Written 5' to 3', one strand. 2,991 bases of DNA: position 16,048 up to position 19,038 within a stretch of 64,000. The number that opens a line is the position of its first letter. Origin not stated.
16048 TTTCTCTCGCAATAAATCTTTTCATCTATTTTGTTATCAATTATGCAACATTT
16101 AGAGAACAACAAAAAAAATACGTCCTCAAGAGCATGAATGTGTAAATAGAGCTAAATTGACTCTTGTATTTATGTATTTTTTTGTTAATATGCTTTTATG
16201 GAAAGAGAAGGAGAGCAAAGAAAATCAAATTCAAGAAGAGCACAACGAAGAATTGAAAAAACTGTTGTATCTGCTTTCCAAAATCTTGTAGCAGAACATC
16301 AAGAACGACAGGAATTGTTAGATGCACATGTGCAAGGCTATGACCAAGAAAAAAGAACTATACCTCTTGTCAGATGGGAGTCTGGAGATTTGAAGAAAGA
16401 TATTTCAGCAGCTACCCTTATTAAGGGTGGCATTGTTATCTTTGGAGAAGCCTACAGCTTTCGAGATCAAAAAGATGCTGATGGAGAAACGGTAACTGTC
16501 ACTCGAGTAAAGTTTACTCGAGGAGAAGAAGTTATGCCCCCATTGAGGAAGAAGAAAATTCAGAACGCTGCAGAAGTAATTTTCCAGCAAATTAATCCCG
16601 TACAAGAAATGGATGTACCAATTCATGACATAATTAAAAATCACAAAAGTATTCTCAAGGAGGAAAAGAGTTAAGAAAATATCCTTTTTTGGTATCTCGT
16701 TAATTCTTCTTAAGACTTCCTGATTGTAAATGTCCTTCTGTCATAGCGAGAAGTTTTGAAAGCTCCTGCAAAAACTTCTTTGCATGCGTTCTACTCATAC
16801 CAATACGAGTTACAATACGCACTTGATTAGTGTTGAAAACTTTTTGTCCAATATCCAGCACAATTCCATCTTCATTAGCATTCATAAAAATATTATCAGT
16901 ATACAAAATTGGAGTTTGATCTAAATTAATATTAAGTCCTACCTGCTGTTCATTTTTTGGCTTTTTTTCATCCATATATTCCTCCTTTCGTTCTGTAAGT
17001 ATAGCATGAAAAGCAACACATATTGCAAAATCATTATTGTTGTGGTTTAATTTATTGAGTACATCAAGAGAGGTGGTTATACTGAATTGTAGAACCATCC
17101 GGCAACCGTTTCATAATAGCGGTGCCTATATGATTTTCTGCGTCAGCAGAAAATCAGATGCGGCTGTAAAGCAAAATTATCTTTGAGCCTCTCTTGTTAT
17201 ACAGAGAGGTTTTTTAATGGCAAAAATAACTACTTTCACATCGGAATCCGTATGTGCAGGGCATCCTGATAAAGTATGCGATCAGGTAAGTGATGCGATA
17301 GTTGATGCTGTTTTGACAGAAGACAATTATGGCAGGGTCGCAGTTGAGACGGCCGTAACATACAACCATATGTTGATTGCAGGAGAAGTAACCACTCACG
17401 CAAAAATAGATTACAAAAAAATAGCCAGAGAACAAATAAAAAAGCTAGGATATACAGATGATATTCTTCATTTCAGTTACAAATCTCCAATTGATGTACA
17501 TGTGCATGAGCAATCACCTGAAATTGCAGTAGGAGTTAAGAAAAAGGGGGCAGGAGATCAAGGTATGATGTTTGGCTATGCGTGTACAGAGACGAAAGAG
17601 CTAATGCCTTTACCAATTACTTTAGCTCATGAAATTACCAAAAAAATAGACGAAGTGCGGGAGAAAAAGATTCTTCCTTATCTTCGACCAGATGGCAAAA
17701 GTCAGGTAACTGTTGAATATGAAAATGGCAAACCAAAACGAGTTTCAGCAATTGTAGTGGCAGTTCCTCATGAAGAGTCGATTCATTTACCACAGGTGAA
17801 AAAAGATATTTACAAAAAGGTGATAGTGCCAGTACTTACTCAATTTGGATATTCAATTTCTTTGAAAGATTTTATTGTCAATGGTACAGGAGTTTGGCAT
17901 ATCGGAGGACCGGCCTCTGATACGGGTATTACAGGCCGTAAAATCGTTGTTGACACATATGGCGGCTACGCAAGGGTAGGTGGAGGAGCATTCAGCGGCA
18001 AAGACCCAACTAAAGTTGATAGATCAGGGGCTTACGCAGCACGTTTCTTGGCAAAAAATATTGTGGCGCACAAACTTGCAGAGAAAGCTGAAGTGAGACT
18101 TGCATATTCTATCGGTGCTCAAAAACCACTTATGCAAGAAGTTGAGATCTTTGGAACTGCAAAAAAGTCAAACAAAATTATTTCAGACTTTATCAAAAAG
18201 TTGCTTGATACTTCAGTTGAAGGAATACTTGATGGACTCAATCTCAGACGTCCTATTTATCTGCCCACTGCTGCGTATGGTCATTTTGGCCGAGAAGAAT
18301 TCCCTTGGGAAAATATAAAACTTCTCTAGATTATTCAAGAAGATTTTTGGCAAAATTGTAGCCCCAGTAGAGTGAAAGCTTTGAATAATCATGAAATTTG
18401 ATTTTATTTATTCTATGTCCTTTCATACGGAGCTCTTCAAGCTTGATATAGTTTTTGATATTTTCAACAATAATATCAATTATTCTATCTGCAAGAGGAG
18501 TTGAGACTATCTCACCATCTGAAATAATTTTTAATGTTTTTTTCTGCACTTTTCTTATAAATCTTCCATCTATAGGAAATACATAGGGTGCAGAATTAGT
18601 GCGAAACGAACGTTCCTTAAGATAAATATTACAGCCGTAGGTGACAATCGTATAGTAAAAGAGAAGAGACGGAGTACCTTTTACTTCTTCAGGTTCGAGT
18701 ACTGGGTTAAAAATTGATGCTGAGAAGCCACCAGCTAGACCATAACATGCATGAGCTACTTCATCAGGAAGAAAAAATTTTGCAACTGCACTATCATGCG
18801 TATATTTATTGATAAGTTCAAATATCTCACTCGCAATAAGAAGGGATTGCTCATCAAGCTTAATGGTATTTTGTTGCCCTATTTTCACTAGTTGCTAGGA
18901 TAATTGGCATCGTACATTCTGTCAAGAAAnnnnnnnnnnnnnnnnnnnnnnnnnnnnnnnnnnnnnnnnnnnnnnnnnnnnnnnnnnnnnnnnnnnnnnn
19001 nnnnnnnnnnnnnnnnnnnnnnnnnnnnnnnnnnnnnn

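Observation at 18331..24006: Divergent PP2C phosphatase / 993-aa non-RD Hanks kinase pair with large novel domains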

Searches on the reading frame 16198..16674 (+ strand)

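Call 3: search_protein_families(library=pfam, proteins=[window:16198-16674:+], max_evalue=0.1)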
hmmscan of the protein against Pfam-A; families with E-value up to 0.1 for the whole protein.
window:16198-16674:+ (158 aa): 1 family
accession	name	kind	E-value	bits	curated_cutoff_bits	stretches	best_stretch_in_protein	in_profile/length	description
PF17735.7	BslA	-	0.038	14.4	38.7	1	90-133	59-102/121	Biofilm surface layer A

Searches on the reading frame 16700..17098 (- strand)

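Call 3: search_protein_families(library=pfam, proteins=[window:16700-17098:-], max_evalue=0.1)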
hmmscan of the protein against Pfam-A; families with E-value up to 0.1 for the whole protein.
window:16700-17098:- (132 aa): 2 families
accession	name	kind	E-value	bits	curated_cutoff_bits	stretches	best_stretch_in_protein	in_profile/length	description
PF11950.13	DUF3467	-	0.00091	19.7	25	1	43-120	5-83/92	Protein of unknown function (DUF3467)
PF13229.12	Beta_helix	-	0.032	14.3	25.9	1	20-92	60-133/158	Right handed beta helix region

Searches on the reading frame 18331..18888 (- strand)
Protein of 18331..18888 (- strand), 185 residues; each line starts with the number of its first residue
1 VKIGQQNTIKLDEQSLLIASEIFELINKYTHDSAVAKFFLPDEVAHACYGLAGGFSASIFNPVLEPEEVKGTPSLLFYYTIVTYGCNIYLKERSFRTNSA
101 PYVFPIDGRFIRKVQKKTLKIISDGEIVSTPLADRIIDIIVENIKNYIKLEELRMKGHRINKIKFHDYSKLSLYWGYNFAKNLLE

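Call 3: search_protein_families(library=pfam, proteins=[window:18331-18888:-], max_evalue=0.1)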
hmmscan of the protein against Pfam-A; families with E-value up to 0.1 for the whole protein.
window:18331-18888:- (185 aa): 0 families

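Call 6: search_protein_families(library=ncbifam, proteins=[window:18331-18888:-], max_evalue=0.01)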
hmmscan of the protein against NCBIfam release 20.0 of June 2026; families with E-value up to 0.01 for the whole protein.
window:18331-18888:- (185 aa): 0 families

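Call 15: find_homologous_proteins(query=A1, max_evalue=0.01)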
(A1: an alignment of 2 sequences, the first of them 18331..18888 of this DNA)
Query A1 (2 sequences) (185 aa, profile of the alignment): 97 proteins with E <= 0.01 among 959 candidates.
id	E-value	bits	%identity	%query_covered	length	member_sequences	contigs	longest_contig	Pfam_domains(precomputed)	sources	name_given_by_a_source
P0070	4.3e-106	371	26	91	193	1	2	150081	-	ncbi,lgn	-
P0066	1.2e-97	344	100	100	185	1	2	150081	-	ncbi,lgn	-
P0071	1.4e-64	236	33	86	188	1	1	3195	-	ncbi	-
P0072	3.2e-64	235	62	96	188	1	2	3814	-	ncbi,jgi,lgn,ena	-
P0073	3.9e-64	234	60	99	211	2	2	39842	-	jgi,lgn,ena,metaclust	metaclust:\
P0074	6.7e-64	234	61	98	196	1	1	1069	-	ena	-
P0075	1.2e-63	233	30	99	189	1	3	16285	-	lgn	-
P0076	2.0e-63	232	63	99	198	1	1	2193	-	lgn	-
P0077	2.1e-63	232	62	98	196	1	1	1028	-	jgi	-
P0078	4.8e-63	231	65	95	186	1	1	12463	-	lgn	-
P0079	9.2e-63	230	61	99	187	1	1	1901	-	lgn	-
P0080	9.3e-63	230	59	100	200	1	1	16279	-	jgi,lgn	-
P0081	1.1e-62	230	61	98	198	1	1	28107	-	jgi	jgi:hypothetical protein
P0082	1.2e-62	230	64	95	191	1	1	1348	-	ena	-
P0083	1.3e-62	229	30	99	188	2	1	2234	-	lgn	-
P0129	8.5e-58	214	59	97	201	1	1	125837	-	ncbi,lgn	-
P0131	2.0e-57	212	56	98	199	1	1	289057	-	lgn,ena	-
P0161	1.1e-52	197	55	96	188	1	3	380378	-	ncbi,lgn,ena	ncbi:MAG: hypothetical protein AAB553_02140 [Patescibacteria group bacterium]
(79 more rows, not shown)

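Call 16: find_encoding_contigs(protein=P0161, flank=10000, max_places=2)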
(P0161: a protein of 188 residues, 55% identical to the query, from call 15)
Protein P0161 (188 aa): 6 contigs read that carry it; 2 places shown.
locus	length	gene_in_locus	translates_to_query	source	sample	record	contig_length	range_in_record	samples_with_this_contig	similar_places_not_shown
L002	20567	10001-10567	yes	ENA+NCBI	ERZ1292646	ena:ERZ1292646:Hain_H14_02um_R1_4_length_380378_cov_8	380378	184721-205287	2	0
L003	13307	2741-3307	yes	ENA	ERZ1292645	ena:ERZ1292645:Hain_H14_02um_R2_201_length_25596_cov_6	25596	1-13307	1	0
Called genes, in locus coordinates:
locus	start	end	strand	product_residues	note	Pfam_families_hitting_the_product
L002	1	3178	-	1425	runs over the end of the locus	-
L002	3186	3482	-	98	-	-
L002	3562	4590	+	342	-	PF00962:A_deaminase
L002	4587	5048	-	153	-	PF21982:RecX_HTH1, PF02631:RecX_HTH2, PF21981:RecX_HTH3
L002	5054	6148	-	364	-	PF00154:RecA_N, PF08423:Rad51, PF06745:ATPase, PF27531:MT3502_N (weak), PF21096:RecA_C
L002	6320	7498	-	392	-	PF02156:Glyco_hydro_26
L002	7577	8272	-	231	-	PF00963:Cohesin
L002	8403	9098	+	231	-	-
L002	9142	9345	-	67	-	PF04070:DUF378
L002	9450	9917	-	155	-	PF00578:AhpC-TSA, PF08534:Redoxin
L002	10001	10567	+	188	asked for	-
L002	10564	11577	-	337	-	-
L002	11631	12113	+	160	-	PF10648:Gmad2 (weak)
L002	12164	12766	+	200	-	PF00753:Lactamase_B, PF13483:Lactamase_B_3, PF12706:Lactamase_B_2 (weak)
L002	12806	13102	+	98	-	-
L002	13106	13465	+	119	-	PF12732:YtxH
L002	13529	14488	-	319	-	PF02618:YceG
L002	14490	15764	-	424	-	PF02885:Glycos_trans_3N, PF00591:Glycos_transf_3, PF07831:PYNP_C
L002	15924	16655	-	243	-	PF04203:Sortase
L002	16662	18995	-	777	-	PF04865:Baseplate_J (weak)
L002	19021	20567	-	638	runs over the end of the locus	PF01411:tRNA-synt_2c, PF07973:tRNA_SAD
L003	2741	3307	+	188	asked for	-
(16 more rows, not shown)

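Call 17: find_encoding_contigs(protein=P0131, flank=10000, max_places=2)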
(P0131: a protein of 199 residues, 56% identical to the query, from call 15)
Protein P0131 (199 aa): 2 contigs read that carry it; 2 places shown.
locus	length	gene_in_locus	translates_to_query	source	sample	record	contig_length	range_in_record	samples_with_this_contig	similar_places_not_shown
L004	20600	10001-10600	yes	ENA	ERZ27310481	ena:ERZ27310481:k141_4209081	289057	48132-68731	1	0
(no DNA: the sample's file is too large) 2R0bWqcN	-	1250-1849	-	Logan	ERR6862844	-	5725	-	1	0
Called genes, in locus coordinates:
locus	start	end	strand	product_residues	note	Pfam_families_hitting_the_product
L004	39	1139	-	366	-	PF00154:RecA_N, PF06745:ATPase (weak), PF08423:Rad51, PF27531:MT3502_N (weak), PF21096:RecA_C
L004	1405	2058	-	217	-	PF00963:Cohesin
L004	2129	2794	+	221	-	-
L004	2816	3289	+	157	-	PF00254:FKBP_C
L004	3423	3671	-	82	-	PF04070:DUF378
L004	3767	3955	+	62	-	-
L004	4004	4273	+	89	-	-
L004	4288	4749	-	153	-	PF00578:AhpC-TSA, PF08534:Redoxin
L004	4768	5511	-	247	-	PF01263:Aldose_epim (weak)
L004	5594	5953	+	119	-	PF00072:Response_reg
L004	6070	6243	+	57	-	-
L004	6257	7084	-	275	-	PF12705:PDDEXK_1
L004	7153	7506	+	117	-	PF00254:FKBP_C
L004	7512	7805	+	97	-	-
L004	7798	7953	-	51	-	-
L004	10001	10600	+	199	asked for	-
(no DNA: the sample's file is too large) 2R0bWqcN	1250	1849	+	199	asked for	-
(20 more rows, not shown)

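Call 18: find_encoding_contigs(protein=P0129, flank=10000, max_places=2)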
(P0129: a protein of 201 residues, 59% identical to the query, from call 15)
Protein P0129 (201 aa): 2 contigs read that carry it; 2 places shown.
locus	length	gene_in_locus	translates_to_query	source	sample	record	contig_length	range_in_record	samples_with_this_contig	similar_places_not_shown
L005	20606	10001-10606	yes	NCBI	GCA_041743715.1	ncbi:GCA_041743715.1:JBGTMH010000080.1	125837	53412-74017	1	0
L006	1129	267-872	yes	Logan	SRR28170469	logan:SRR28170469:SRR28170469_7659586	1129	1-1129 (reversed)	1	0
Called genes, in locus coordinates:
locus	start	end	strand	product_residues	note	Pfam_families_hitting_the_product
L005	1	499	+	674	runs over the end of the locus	-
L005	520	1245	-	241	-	PF04480:DUF559 (faint)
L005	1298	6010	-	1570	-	PF25778:DUF7948, PF06739:SBBP, PF24681:Kelch_KLHDC2_KLHL20_DRC7, PF24981:Beta-prop_ATRN-LZTR1, PF13415:Beta-prop_FBX42, PF01344:Kelch_1, PF24681:Kelch_KLHDC2_KLHL20_DRC7, PF17210:SdrD_B, +7 more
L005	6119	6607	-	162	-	PF13298:LigD_N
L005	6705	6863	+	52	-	-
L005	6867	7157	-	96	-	-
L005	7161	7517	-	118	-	PF00254:FKBP_C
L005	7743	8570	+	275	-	PF12705:PDDEXK_1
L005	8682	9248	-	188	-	-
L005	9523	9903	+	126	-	-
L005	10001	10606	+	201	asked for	-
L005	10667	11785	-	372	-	PF00438:S-AdoMet_synt_N, PF02772:S-AdoMet_synt_M, PF02773:S-AdoMet_synt_C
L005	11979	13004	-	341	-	-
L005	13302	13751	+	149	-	PF10648:Gmad2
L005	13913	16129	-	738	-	PF26449:DUF8128, PF01935:DUF87, PF10412:TrwB_AAD_bind (faint), PF12696:TraG-D_C (weak)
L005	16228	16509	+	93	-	-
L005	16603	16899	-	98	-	PF15738:YafQ_toxin (weak)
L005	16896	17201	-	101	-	-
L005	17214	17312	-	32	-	-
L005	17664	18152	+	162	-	-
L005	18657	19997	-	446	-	-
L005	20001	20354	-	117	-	-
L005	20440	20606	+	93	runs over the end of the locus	-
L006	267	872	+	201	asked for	-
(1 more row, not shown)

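Call 21: find_encoding_contigs(protein=P0078, flank=10000, max_places=1)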
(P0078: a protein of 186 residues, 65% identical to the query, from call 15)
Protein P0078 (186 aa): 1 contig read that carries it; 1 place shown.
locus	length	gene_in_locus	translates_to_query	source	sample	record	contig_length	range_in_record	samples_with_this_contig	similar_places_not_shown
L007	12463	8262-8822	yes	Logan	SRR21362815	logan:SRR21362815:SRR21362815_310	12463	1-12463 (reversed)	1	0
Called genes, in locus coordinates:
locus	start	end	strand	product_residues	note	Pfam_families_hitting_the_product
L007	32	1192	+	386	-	PF00108:Thiolase_N, PF00109:ketoacyl-synt (weak), PF08545:ACP_syn_III (weak), PF22691:Thiolase_C_1, PF02803:Thiolase_C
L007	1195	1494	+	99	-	PF01796:OB_ChsH2_C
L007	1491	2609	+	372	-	PF00288:GHMP_kinases_N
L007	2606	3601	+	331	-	PF00288:GHMP_kinases_N, PF08544:GHMP_kinases_C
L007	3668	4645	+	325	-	PF22700:MVD-like_N, PF00288:GHMP_kinases_N, PF18376:MDD_C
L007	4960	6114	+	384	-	PF02384:N6_Mtase, PF01170:UPF0020, PF05175:MTS (weak), PF13649:Methyltransf_25 (faint), PF13847:Methyltransf_31, PF07669:Eco57I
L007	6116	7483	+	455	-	-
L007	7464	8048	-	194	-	-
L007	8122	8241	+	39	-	-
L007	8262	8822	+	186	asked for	-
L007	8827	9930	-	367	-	PF00438:S-AdoMet_synt_N, PF02772:S-AdoMet_synt_M, PF02773:S-AdoMet_synt_C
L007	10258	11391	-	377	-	PF00814:TsaD, PF22521:HypF_C_2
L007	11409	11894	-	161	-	PF02643:DUF192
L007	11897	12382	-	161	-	PF01467:CTP_transf_like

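Call 22: find_encoding_contigs(protein=P0073, flank=10000, max_places=1)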
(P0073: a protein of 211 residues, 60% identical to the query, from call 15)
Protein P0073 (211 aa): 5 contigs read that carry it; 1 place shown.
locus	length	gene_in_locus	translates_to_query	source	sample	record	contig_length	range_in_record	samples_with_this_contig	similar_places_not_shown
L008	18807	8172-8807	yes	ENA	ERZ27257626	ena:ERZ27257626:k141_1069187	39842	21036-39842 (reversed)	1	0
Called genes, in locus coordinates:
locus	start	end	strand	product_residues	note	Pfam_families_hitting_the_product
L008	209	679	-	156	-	PF21982:RecX_HTH1, PF02631:RecX_HTH2, PF21981:RecX_HTH3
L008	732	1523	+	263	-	PF02517:Rce1-like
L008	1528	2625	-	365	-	PF00154:RecA_N, PF06745:ATPase, PF08423:Rad51, PF27531:MT3502_N (weak), PF21096:RecA_C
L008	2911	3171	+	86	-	PF01541:GIY-YIG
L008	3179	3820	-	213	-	PF00963:Cohesin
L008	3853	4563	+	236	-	-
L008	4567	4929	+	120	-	PF12643:MazG-like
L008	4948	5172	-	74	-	PF04070:DUF378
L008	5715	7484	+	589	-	PF00664:ABC_membrane, PF03193:RsgA_GTPase (weak), PF02463:SMC_N (weak), PF00005:ABC_tran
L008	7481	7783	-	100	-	-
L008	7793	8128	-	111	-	PF00254:FKBP_C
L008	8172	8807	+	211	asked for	-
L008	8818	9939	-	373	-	PF00438:S-AdoMet_synt_N, PF02772:S-AdoMet_synt_M, PF02773:S-AdoMet_synt_C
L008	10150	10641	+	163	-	PF10648:Gmad2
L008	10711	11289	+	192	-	-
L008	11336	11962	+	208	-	PF00753:Lactamase_B, PF13483:Lactamase_B_3, PF12706:Lactamase_B_2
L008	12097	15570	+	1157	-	-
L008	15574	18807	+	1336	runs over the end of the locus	-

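Call 23: find_encoding_contigs(protein=P0081, flank=10000, max_places=1)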
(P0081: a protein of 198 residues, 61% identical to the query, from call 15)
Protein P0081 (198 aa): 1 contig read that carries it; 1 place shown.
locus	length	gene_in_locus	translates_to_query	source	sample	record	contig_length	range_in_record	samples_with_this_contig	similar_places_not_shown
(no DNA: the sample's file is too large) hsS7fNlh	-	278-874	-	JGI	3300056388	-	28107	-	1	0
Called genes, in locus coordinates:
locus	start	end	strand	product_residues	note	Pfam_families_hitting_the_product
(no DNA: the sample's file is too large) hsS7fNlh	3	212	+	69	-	?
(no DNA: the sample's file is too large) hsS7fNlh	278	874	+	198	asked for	-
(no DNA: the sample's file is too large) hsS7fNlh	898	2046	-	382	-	PF00438:S-AdoMet_synt_N, PF02772:S-AdoMet_synt_M, PF02773:S-AdoMet_synt_C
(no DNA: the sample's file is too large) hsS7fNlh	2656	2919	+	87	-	-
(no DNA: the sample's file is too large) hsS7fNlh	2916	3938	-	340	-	-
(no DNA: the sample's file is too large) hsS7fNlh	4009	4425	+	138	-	PF10648:Gmad2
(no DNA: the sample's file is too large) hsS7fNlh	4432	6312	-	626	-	-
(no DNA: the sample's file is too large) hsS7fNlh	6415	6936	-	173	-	PF00293:NUDIX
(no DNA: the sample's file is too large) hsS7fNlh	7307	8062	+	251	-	-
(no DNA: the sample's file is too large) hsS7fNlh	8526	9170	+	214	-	-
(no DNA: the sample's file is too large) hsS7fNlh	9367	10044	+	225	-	-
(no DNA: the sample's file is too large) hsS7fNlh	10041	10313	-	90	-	-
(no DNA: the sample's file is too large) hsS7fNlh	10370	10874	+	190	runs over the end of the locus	PF03167:UDG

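Call 65: search_protein_families(library=padloc, proteins=[window:18331-18888:-], max_evalue=0.01)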
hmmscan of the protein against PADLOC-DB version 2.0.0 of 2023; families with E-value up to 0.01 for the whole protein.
window:18331-18888:- (185 aa): 0 families

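Call 83: predict_structure(alignment_id=A6)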
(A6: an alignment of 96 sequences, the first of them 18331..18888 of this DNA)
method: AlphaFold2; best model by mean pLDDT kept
length: 185 residues; sequences in the alignment: 96
mean_pLDDT: 84.1   pTM: 0.81
mean pLDDT of the five models: 84.1, 82.9, 82.1, 81.6, 79.8
residues with pLDDT >= 90: 100; 70-90: 57; 50-70: 12; < 50: 16
segments of 3 or more residues with pLDDT < 50: 1-5, 27-37
pLDDT, mean of each block of 10 residues (from residue 1): 52 75 56 51 91 94 92 91 93 88 90 92 84 92 90 90 94 95 93
secondary structure, 60 per line:
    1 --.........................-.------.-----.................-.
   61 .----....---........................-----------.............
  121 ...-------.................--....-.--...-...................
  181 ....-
elements in order: H3-27 H42-58 H66-69 H73-96 H108-123 H131-147 H150-153 E158-160 H162-184

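Call 85: fold_search(model_id=the predicted structure, library=pdb)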
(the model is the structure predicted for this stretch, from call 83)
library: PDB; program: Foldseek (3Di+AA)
matches with E <= 10: 194; with E <= 0.001: 0
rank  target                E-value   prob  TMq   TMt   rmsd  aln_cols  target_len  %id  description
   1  3o89                  2.8e-01  0.23  0.21  0.25  14.9       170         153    8  Crystal Structure of Sperm Whale Myoglobin G65T (released 2011-12-07)
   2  9p1e                  2.9e-01  0.23  0.21  0.25  14.8       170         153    8  Myoglobin variant RR22 (released 2026-02-04)
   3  5wjk                  3.2e-01  0.28  0.22  0.26  14.8       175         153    9  2.0-Angstrom In situ Mylar structure of sperm whale myoglobin (SWMb) at 293 K (released 2017-12-13)
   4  1mlm                  3.4e-01  0.28  0.23  0.27  14.7       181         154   10  STRUCTURAL AND FUNCTIONAL EFFECTS OF APOLAR MUTATIONS OF VAL68(E11) IN MYOGLOBIN (released 1994-08-31)
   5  2eb9                  3.8e-01  0.30  0.23  0.27  14.2       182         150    9  Crystal Structure of Cu(II)(Sal-Leu)/apo-Myoglobin (released 2007-07-03)
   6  2oha                  4.4e-01  0.23  0.23  0.26  14.3       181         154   10  Myoglobin cavity mutant F138W (released 2007-01-23)
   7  1v4u_B                4.6e-01  0.16  0.23  0.28  14.5       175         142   12  Crystal structure of bluefin tuna carbonmonoxy-hemoglobin (released 2004-07-06)
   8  7sli                  4.9e-01  0.20  0.22  0.25  14.5       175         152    6  Engineered sperm whale myoglobin-based carbene transferase MbBTIC-C2 (released 2023-05-03)
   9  4of9                  5.1e-01  0.16  0.21  0.25  14.8       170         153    8  Structure of K42N variant of sperm whale myoglobin (released 2014-11-26)
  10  6cf0                  5.4e-01  0.23  0.23  0.27  14.6       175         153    9  Sperm Whale Myoglobin H64V Mutant with Nitrite (released 2018-05-02)
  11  1mnk_A                5.6e-01  0.20  0.22  0.26  14.4       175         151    8  INTERACTIONS AMONG RESIDUES CD3, E7, E10 AND E11 IN MYOGLOBINS: ATTEMPTS TO SIMULATE THE O2 AND CO BINDING PROPERTIES  (released 1995-04-20)
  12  7vlf_B                5.6e-01  0.18  0.22  0.26  15.4       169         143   10  Oxy-deoxy intermediate of V2 hemoglobin at 26% oxygen saturation (released 2022-05-18)
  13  2w6y                  6.2e-01  0.20  0.22  0.26  14.4       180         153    8  Crystal structure of Sperm Whale Myoglobin mutant YQR in complex with Xenon (released 2009-12-22)
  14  2oh8                  6.2e-01  0.20  0.23  0.26  14.3       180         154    9  Myoglobin cavity mutant I28W (released 2007-01-23)
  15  7slh                  6.2e-01  0.15  0.21  0.25  14.8       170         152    7  Engineered sperm whale myoglobin-based carbene transferase MbBTIC-C3 (released 2023-05-03)
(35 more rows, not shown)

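Call 102: search_protein_families(library=phrogs, proteins=[window:18331-18888:-], max_evalue=0.01)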
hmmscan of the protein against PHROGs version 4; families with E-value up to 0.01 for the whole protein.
window:18331-18888:- (185 aa): 0 families
